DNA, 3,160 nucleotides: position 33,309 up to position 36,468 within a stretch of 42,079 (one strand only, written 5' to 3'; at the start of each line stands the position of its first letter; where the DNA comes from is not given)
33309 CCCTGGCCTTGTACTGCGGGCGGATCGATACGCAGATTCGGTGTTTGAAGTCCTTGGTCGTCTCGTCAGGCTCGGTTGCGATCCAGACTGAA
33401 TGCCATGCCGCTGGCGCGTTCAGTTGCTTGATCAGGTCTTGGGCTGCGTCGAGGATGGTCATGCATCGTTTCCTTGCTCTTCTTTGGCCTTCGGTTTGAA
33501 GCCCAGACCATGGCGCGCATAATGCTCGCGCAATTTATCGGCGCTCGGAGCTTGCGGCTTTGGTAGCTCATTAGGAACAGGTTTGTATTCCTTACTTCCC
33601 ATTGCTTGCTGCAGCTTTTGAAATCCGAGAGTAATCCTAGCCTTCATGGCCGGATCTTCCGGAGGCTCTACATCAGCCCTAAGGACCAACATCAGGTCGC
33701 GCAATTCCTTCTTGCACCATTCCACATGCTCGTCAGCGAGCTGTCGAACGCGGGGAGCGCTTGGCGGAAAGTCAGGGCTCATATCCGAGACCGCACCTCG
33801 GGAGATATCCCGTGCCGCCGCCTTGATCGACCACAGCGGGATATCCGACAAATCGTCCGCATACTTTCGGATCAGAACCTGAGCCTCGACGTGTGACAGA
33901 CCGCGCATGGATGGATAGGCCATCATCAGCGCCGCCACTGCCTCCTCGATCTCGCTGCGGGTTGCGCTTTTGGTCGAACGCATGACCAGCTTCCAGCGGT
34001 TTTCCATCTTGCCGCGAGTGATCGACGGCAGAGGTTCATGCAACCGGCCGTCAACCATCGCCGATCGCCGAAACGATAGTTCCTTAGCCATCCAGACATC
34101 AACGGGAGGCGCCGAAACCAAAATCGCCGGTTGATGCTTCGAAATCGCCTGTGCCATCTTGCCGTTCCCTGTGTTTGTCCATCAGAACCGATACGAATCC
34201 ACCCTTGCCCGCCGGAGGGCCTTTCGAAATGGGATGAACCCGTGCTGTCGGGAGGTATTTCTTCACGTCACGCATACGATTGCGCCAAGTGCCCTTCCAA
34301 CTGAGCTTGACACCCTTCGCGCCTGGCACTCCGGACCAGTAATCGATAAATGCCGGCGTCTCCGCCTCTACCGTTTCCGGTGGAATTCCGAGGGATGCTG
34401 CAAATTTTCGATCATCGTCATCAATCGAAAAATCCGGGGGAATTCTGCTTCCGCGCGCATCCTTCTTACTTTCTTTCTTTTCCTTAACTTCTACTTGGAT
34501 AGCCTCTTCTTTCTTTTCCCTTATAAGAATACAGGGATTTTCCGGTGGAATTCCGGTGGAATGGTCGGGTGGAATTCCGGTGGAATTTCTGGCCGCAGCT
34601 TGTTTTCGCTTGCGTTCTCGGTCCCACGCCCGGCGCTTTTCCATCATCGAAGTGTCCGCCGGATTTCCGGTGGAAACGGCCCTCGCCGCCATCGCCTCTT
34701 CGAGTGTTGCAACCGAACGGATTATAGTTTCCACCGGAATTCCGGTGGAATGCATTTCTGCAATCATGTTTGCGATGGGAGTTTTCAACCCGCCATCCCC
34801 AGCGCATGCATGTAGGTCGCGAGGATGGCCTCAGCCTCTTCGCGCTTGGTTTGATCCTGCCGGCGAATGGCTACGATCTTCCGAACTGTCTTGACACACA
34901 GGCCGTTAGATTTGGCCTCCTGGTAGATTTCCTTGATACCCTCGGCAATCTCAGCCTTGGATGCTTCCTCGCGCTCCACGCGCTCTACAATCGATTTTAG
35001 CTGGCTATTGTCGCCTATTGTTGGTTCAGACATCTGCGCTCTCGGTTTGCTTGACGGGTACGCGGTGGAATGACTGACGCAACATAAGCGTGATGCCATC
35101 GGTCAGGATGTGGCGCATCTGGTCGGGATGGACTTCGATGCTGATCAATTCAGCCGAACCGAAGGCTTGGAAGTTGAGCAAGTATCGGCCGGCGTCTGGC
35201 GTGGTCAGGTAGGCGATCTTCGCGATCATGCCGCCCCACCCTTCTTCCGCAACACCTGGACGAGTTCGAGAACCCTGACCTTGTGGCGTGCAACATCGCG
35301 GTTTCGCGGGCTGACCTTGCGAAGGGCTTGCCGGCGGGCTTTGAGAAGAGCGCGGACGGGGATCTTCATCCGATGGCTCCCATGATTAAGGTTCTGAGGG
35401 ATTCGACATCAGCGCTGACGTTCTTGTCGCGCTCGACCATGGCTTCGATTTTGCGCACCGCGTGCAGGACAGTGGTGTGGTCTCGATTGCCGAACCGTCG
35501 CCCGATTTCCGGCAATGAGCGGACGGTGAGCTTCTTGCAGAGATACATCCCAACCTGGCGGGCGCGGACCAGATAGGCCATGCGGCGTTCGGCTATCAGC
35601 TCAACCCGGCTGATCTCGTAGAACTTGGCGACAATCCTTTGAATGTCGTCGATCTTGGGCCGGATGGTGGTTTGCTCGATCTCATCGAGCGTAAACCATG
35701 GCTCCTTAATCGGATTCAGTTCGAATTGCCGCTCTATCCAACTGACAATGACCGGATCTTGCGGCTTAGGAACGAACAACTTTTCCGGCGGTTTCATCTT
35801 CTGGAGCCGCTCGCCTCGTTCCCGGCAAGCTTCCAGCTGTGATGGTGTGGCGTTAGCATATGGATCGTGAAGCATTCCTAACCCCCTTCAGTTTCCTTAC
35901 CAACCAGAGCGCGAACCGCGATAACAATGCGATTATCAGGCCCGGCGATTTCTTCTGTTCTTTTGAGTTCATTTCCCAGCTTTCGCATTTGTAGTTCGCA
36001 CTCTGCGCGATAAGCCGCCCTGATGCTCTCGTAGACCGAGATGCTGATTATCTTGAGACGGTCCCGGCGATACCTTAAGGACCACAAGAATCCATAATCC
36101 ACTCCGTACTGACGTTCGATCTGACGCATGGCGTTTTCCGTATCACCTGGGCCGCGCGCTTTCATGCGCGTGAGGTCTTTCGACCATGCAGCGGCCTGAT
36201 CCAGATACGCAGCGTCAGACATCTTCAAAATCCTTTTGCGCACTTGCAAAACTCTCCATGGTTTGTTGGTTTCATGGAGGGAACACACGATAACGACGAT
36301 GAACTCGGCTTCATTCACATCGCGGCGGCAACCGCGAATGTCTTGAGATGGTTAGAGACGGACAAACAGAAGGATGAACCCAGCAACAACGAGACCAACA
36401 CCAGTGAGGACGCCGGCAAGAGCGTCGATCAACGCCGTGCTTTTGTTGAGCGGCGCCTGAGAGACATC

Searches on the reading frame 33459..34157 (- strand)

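Call 8: search_protein_families(library=phrogs, proteins=[window:33459-34157:-], max_evalue=0.01)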
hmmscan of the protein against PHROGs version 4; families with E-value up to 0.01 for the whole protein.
window:33459-34157:- (232 aa): 2 families
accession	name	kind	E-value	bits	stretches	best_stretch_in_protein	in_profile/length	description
phrog_18745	-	unknown function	0.00011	23.2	1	63-136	13-83/145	-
phrog_9804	-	unknown function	0.007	17.1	1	66-143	2-74/214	-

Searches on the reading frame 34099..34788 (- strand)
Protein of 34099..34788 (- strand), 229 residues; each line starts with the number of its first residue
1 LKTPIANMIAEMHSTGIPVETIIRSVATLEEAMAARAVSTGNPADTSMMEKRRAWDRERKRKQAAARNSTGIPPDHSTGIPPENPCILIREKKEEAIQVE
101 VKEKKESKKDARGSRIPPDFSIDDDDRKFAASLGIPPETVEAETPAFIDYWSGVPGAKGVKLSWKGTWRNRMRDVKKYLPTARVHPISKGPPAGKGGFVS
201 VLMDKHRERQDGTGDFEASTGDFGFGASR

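Call 8: search_protein_families(library=phrogs, proteins=[window:34099-34788:-], max_evalue=0.01)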
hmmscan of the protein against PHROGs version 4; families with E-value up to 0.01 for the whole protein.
window:34099-34788:- (229 aa): 2 families
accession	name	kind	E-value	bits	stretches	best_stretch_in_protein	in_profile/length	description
phrog_1408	-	DNA, RNA and nucleotide metabolism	4.3e-11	43.8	1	68-178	147-257/302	replication initiation protein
phrog_3992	-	DNA, RNA and nucleotide metabolism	2.6e-10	41.4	1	84-181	171-278/345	primosomal protein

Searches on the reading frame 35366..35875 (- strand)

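Call 8: search_protein_families(library=phrogs, proteins=[window:35366-35875:-], max_evalue=0.01)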
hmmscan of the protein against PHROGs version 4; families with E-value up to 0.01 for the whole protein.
window:35366-35875:- (169 aa): 2 families
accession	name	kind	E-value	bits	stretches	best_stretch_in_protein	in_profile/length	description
phrog_16091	-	unknown function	7e-07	30.5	1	67-159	6-102/131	-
phrog_30669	-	DNA, RNA and nucleotide metabolism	2.4e-05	25.4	1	70-161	10-107/159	replication initiation protein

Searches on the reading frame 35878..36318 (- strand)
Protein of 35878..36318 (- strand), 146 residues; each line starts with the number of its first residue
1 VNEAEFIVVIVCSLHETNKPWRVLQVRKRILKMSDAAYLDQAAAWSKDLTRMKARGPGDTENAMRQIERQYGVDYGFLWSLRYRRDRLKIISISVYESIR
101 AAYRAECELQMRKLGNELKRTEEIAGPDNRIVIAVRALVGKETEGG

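Call 8: search_protein_families(library=phrogs, proteins=[window:35878-36318:-], max_evalue=0.01)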
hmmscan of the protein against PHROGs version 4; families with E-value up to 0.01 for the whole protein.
window:35878-36318:- (146 aa): 1 family
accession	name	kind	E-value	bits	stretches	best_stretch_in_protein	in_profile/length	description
phrog_35370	-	unknown function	1.2e-23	85.4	1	32-123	10-100/166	-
